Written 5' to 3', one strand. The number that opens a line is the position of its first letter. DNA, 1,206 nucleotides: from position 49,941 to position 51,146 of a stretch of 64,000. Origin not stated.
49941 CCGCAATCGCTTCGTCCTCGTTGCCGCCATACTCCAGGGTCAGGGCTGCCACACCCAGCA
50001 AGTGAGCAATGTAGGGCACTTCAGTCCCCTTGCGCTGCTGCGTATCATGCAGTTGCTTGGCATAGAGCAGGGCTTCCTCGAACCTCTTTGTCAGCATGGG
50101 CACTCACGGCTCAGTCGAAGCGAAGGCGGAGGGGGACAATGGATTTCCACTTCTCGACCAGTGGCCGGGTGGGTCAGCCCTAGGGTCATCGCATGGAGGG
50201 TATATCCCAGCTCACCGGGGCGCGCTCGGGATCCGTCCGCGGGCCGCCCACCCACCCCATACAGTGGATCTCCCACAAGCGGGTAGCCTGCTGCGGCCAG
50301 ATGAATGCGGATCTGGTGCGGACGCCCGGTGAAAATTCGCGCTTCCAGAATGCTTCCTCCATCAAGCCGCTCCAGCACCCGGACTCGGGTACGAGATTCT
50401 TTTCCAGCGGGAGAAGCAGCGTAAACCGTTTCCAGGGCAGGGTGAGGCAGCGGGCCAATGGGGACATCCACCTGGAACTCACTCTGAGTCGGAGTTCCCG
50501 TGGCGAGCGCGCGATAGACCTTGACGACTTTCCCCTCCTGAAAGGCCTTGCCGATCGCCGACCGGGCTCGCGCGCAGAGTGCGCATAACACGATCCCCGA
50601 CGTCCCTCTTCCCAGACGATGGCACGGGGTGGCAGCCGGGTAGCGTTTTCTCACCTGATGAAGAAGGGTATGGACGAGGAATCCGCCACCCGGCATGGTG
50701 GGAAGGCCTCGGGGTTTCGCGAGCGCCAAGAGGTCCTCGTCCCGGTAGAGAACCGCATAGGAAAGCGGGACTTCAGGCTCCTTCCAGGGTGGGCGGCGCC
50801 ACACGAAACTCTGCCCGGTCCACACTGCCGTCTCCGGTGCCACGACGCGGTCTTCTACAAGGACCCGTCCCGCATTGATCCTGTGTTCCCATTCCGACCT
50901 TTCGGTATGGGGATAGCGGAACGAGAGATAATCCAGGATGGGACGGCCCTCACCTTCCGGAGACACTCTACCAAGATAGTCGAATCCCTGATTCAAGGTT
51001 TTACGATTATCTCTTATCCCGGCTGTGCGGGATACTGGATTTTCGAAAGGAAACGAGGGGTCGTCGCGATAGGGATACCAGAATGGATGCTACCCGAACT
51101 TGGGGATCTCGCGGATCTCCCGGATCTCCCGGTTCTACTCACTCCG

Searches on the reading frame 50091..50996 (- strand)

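Call 13: search_protein_families(library=pfam, proteins=[window:50091-50996:-], max_evalue=0.01)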
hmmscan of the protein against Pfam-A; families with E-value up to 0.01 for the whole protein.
window:50091-50996:- (301 aa): 1 family
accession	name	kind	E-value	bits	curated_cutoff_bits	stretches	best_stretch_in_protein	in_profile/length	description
PF00849.27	PseudoU_synth_2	-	2.5e-22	80.2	26.8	1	89-235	2-152/152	RNA pseudouridylate synthase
